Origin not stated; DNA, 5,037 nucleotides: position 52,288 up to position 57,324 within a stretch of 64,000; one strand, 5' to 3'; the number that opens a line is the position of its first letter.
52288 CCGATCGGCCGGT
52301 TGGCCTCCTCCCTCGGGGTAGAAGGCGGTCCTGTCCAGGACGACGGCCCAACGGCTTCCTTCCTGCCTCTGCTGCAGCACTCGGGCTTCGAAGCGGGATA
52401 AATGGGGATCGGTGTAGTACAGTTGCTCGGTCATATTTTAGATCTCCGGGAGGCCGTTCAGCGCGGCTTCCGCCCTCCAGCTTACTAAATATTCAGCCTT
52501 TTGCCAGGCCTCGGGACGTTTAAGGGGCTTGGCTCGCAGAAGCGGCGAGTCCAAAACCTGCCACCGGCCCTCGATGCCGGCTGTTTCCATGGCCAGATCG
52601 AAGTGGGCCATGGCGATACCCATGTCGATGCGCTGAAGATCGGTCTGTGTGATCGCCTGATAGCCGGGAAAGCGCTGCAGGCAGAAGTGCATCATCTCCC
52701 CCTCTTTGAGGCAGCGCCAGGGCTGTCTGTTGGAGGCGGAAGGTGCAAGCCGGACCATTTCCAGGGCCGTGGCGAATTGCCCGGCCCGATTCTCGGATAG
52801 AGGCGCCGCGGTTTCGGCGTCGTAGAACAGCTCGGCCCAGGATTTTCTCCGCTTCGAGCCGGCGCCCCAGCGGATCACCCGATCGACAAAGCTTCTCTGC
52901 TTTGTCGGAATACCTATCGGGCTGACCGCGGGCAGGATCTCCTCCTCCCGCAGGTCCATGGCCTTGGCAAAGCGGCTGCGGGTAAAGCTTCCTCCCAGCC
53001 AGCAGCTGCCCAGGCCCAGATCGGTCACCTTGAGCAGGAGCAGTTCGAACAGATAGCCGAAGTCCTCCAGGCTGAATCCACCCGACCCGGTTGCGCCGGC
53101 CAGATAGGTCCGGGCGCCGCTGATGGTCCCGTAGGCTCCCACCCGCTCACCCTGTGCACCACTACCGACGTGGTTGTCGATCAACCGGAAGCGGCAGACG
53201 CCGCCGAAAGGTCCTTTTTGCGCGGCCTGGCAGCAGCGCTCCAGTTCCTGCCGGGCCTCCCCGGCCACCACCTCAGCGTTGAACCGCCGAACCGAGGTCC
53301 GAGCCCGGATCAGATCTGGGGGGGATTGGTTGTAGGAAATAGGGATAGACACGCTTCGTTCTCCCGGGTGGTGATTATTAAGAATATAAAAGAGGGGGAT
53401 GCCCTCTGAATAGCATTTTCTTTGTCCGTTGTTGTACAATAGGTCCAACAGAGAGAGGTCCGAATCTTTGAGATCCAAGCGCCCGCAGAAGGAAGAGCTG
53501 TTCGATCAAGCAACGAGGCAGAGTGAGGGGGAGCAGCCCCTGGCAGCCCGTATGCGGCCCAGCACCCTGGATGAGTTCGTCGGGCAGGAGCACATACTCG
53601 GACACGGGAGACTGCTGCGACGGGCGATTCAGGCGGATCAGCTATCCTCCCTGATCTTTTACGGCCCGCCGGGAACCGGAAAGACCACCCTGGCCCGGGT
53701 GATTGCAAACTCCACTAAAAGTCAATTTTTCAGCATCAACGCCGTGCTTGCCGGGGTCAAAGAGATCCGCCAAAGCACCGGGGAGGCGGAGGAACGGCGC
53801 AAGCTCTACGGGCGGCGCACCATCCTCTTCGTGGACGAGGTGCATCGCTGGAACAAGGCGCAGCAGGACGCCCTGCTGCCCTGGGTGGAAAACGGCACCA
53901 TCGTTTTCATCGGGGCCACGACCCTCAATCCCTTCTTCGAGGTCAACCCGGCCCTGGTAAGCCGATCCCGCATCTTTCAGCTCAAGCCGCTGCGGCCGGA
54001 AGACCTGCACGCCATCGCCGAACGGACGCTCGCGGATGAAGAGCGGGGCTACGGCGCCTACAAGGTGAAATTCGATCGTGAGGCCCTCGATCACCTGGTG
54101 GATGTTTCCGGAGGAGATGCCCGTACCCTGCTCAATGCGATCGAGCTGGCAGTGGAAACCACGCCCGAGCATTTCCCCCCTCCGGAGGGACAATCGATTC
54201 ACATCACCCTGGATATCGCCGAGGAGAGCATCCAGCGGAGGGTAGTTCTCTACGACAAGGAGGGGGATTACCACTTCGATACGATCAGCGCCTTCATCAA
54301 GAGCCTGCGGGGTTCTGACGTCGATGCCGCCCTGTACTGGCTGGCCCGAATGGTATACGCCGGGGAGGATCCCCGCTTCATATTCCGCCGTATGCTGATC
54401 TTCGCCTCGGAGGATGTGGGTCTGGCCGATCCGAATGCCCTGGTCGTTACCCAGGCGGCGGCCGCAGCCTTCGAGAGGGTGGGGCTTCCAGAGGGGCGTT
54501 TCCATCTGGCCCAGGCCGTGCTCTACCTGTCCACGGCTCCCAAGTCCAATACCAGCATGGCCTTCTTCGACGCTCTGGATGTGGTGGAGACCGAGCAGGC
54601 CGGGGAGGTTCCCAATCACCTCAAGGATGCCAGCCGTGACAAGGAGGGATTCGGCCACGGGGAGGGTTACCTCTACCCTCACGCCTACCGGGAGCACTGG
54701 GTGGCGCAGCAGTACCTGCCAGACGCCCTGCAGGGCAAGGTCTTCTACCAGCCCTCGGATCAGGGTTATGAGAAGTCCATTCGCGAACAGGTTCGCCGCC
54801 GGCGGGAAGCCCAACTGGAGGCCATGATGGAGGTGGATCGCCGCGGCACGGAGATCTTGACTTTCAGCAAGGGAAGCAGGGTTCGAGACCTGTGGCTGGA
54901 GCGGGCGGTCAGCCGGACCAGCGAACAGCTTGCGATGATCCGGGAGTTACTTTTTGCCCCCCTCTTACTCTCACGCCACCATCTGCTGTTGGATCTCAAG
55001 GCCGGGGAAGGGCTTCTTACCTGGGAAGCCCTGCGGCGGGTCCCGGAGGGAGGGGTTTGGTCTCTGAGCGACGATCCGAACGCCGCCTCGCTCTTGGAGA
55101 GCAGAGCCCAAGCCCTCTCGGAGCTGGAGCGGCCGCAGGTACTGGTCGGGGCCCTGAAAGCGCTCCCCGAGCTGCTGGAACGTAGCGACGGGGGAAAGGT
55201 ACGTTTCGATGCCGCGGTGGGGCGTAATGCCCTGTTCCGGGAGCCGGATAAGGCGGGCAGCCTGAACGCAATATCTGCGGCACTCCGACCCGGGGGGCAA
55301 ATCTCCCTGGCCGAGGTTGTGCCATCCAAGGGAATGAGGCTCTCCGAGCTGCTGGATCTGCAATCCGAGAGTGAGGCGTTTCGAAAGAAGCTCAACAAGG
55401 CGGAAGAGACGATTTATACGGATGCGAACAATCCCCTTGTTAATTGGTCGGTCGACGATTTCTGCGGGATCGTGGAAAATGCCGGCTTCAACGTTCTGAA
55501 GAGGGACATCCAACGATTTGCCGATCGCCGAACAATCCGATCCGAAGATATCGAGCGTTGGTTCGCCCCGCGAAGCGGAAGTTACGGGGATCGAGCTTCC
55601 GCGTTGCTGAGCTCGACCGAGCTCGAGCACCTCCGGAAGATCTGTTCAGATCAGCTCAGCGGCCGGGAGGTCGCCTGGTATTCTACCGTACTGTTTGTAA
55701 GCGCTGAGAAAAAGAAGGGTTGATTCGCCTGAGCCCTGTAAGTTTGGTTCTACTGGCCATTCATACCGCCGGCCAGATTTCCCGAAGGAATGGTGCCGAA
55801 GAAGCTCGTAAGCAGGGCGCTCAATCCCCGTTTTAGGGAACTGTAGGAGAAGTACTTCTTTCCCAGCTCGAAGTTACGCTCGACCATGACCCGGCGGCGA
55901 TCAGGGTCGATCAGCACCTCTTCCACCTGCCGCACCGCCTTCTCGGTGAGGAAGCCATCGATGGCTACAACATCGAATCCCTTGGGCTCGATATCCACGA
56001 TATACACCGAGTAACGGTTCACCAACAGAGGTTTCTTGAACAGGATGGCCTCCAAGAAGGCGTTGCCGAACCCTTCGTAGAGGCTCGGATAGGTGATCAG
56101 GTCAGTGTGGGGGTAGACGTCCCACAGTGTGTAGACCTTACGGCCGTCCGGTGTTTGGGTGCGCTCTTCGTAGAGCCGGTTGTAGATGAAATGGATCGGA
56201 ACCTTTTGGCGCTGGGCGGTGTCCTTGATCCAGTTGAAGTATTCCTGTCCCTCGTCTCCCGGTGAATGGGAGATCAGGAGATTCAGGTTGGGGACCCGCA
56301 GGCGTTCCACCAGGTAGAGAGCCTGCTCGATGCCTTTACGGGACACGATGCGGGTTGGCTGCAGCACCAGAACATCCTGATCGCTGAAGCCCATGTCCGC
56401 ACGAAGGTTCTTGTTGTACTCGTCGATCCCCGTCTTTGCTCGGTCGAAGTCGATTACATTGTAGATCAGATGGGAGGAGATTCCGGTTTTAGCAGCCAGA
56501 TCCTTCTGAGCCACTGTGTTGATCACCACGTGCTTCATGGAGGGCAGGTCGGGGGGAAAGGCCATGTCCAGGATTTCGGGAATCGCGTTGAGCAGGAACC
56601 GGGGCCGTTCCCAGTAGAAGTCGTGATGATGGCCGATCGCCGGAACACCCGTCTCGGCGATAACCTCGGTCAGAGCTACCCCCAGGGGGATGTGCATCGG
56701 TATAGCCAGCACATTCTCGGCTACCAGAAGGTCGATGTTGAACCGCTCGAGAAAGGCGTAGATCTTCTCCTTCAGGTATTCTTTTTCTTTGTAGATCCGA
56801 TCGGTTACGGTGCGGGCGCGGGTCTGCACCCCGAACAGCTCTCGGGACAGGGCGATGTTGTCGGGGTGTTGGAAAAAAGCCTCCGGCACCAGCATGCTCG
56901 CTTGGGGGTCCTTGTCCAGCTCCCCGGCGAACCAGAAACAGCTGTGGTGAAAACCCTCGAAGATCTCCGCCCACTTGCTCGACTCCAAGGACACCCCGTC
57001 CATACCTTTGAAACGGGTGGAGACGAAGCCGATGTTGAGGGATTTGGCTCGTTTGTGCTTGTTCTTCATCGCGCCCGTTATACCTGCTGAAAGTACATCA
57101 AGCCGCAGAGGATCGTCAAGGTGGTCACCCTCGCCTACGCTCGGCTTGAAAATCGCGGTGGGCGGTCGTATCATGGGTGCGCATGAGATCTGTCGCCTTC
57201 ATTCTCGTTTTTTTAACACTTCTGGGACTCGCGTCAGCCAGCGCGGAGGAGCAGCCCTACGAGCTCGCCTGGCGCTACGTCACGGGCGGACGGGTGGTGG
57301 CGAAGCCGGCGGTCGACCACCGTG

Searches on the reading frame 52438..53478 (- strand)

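Call 9: search_protein_families(library=pfam, proteins=[window:52438-53478:-], max_evalue=0.001)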
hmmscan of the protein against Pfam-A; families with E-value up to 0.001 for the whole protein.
window:52438-53478:- (346 aa): 2 families
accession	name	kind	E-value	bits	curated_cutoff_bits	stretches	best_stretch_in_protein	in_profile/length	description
PF14512.11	TM1586_NiRdase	-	3.7e-30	105.6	27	1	56-296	5-214/215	Putative TM nitroreductase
PF00881.29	Nitroreductase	-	1.7e-12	48.3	23.5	1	135-185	114-162/167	Nitroreductase family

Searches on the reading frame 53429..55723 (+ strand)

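Call 9: search_protein_families(library=pfam, proteins=[window:53429-55723:+], max_evalue=0.001)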
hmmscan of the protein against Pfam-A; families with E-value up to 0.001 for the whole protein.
window:53429-55723:+ (764 aa): 12 families
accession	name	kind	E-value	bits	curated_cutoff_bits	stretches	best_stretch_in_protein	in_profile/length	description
PF12002.13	MgsA_C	-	2.2e-66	223.3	27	1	295-457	1-165/167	MgsA AAA+ ATPase C terminal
PF16193.11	AAA_assoc_2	-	5.8e-28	97.4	34.3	1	210-294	2-81/81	AAA C-terminal domain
PF00004.35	AAA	-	2.1e-17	64.2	21.2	1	75-182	1-125/131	ATPase family associated with various cellular activities (AAA)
PF05496.18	RuvB_N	-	1e-13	51.8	27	1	42-158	1-113/159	Holliday junction DNA helicase RuvB P-loop domain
PF13173.12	AAA_14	-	2e-06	28.3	27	1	75-189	5-124/129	AAA domain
PF07728.20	AAA_5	-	8.7e-06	26.2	22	1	75-160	2-97/139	AAA domain (dynein-related subfamily)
PF13191.12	AAA_16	-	4.7e-05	24.4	32.6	0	50-105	2-60/167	AAA ATPase domain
PF00158.32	Sigma54_activat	-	0.0002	21.6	20.2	0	72-165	22-129/168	Sigma-54 interaction domain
PF01078.27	Mg_chelatase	-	0.00049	20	20.3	0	73-93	23-43/207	Magnesium chelatase, subunit ChlI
PF13401.12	AAA_22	-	0.00055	20.7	27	0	74-117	7-54/130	AAA domain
PF20720.3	nSTAND3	-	0.00064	19.9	27.2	0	73-117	18-61/155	Novel STAND NTPase 3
PF01695.23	IstB_IS21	-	0.00087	19.3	24.1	0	71-139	91-163/238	IstB-like ATP binding protein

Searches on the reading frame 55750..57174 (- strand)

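Call 9: search_protein_families(library=pfam, proteins=[window:55750-57174:-], max_evalue=0.001)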
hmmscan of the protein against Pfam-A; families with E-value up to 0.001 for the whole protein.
window:55750-57174:- (474 aa): 2 families
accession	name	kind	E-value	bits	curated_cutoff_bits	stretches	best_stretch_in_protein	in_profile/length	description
PF00534.26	Glycos_transf_1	-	1.2e-11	44.9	26.4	1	256-433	4-168/172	Glycosyl transferases group 1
PF13692.12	Glyco_trans_1_4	-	0.00037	21.2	27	0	350-389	70-109/142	Glycosyl transferases group 1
